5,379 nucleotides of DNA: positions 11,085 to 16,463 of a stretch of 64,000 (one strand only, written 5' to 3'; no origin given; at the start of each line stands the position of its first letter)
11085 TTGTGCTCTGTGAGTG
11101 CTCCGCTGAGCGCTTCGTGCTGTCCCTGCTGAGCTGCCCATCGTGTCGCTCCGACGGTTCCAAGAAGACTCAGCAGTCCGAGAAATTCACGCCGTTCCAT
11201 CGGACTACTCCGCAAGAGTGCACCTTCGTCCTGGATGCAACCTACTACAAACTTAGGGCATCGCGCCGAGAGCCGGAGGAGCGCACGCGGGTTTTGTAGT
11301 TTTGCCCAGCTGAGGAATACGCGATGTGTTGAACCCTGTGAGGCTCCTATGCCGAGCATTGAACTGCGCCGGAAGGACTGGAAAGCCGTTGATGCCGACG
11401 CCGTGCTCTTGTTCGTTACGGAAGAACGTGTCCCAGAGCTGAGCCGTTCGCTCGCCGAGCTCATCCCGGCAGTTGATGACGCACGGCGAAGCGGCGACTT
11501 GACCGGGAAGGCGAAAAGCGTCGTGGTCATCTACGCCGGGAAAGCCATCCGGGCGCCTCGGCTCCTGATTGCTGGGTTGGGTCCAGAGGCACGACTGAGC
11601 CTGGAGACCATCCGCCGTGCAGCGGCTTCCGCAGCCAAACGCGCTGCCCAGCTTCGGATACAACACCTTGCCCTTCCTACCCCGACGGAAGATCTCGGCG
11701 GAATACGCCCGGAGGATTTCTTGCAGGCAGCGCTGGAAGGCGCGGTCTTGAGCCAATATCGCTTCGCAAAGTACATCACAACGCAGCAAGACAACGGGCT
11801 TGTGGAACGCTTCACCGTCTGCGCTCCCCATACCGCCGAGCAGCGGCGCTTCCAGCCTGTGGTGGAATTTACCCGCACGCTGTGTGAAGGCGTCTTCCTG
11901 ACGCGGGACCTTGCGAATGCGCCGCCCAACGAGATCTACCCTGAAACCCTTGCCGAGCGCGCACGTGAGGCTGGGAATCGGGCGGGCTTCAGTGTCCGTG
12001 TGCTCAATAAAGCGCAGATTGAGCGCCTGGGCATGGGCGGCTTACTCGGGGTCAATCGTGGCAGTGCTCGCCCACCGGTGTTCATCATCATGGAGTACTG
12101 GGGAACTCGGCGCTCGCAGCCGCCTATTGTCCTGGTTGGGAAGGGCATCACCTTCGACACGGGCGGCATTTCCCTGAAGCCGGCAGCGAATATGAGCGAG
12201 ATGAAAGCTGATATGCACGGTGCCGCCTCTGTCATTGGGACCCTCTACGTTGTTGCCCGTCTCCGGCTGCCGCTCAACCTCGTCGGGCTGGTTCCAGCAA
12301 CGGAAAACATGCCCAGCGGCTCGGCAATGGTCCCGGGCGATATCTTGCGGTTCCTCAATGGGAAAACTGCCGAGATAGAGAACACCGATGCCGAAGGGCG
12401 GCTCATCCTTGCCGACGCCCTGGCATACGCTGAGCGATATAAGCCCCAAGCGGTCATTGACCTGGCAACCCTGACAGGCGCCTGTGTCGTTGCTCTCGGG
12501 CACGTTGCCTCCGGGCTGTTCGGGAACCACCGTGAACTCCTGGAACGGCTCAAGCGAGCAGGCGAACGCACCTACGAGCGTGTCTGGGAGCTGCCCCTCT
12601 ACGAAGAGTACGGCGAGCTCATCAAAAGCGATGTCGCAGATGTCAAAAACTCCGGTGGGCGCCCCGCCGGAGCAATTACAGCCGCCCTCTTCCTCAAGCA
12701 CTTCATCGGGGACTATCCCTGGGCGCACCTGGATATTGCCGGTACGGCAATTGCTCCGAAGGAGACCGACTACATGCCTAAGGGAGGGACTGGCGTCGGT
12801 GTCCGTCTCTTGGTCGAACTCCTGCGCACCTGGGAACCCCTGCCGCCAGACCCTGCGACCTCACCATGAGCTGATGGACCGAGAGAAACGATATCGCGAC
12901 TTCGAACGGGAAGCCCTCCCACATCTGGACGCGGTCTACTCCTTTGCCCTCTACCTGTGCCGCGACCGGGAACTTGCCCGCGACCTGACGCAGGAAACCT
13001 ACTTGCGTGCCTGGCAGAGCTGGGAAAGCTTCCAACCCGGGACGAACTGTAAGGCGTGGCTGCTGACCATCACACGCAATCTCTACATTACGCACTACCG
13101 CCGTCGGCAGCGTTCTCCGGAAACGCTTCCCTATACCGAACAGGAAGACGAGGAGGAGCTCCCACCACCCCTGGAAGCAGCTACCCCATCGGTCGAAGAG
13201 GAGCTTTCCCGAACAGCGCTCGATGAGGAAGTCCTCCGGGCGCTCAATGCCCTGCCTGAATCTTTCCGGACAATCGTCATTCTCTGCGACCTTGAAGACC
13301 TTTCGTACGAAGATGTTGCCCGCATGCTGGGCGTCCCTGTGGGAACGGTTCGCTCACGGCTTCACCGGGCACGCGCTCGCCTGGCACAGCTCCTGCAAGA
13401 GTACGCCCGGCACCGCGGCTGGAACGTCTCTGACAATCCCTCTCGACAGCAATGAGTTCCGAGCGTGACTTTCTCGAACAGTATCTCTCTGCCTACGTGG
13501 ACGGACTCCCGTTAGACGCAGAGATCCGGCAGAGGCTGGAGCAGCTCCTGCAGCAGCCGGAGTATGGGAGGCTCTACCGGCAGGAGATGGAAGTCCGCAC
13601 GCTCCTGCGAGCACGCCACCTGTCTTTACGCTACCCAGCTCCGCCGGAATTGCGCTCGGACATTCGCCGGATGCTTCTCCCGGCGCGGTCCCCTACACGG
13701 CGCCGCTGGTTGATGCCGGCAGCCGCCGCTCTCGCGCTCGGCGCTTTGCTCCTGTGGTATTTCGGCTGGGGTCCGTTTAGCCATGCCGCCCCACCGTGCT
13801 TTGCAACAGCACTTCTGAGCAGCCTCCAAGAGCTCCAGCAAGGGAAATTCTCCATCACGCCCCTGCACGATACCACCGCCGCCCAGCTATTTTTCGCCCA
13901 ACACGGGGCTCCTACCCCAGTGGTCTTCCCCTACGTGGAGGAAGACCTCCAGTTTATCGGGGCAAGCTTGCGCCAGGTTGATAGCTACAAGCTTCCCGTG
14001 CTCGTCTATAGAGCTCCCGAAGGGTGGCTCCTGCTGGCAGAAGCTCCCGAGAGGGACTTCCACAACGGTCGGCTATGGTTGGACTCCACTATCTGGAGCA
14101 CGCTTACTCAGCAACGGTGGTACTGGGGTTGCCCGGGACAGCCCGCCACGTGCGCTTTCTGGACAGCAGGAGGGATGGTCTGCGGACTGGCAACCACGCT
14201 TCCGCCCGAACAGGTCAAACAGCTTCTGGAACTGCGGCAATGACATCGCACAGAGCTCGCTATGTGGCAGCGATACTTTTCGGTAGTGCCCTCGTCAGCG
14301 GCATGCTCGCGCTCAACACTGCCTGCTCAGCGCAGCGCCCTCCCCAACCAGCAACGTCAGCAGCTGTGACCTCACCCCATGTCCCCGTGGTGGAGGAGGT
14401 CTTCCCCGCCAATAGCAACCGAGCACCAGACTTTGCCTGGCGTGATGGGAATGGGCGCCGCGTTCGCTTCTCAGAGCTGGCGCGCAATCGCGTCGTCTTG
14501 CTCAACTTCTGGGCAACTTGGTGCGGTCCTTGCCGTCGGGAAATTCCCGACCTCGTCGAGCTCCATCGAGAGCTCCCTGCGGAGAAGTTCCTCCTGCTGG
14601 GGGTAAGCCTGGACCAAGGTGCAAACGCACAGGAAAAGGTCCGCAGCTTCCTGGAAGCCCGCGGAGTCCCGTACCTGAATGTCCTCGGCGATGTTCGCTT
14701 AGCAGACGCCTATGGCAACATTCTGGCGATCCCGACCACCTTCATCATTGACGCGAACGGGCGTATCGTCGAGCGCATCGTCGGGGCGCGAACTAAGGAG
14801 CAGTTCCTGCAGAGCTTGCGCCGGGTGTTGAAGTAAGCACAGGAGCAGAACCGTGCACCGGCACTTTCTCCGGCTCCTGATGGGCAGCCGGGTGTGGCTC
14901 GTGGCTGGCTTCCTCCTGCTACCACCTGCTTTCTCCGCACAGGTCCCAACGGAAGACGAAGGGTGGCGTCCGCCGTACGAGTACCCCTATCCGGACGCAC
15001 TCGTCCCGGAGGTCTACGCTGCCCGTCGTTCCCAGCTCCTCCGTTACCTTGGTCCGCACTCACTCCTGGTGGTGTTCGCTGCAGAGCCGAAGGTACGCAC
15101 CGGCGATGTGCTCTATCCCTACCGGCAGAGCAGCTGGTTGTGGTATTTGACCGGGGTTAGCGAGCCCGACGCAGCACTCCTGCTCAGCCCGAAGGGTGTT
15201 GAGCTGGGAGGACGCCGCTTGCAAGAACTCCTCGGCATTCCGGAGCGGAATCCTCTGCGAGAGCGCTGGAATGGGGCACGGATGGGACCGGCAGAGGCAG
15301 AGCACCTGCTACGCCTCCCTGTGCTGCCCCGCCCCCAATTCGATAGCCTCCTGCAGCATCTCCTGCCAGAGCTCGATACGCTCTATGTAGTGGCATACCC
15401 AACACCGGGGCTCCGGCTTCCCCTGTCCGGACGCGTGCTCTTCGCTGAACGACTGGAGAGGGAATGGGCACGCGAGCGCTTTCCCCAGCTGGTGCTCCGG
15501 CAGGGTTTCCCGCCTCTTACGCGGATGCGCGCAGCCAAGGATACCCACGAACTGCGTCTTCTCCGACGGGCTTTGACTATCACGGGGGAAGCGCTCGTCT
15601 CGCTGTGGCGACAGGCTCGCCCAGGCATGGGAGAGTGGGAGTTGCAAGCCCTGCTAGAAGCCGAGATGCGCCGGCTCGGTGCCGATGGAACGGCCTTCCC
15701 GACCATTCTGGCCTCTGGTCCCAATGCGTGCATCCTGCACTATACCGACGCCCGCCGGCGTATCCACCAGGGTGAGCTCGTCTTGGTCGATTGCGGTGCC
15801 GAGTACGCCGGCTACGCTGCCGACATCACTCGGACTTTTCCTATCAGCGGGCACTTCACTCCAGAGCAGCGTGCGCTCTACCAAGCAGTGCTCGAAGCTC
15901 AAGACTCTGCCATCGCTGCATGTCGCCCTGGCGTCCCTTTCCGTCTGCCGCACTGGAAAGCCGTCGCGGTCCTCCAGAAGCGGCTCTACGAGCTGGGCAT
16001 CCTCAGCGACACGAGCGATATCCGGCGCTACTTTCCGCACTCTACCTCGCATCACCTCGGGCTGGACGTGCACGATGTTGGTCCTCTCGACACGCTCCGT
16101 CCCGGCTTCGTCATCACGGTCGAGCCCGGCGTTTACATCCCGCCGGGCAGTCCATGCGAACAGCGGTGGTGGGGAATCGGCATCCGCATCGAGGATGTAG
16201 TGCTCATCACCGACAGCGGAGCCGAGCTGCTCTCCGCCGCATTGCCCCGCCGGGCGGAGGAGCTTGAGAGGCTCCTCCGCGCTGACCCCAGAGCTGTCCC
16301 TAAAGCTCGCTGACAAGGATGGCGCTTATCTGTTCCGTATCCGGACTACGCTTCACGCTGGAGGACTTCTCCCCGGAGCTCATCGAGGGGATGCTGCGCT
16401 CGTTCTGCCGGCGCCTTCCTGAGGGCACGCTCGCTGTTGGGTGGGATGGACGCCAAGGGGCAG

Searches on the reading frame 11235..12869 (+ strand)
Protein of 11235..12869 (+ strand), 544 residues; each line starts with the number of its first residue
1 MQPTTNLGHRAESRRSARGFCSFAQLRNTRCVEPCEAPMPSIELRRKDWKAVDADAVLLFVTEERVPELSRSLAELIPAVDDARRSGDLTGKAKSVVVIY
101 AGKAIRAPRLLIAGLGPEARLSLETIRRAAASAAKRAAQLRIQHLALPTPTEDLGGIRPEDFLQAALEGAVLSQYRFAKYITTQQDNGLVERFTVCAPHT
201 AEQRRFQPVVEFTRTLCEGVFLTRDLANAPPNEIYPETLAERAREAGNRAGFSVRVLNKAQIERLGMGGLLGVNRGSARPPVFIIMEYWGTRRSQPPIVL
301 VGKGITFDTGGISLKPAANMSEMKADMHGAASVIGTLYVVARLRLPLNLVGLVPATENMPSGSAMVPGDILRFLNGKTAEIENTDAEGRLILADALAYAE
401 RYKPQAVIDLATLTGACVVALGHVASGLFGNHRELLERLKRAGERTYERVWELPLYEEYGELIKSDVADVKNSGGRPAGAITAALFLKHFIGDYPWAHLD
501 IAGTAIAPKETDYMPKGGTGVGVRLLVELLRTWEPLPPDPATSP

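Call 10: search_protein_families(library=pfam, proteins=[window:11235-12869:+])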
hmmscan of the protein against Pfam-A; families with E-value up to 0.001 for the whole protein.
window:11235-12869:+ (544 aa): 2 families
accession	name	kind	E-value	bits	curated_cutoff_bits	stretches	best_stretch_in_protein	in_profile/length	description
PF00883.26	Peptidase_M17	-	4e-127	424.2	25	1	222-527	2-310/310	Cytosol aminopeptidase family, catalytic domain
PF02789.23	Peptidase_M17_N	-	3.3e-17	63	23.4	1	79-180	24-125/129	Cytosol aminopeptidase family, N-terminal domain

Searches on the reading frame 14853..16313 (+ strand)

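Call 10: search_protein_families(library=pfam, proteins=[window:14853-16313:+])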
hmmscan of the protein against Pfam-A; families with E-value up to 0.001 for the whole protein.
window:14853-16313:+ (486 aa): 2 families
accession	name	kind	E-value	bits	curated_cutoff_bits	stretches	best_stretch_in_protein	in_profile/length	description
PF00557.29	Peptidase_M24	-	7.4e-64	215.8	23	1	236-454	2-208/208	Metallopeptidase family M24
PF05195.22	AMP_N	-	1.9e-24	86.1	24.6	1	55-177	1-120/121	Aminopeptidase P, N-terminal domain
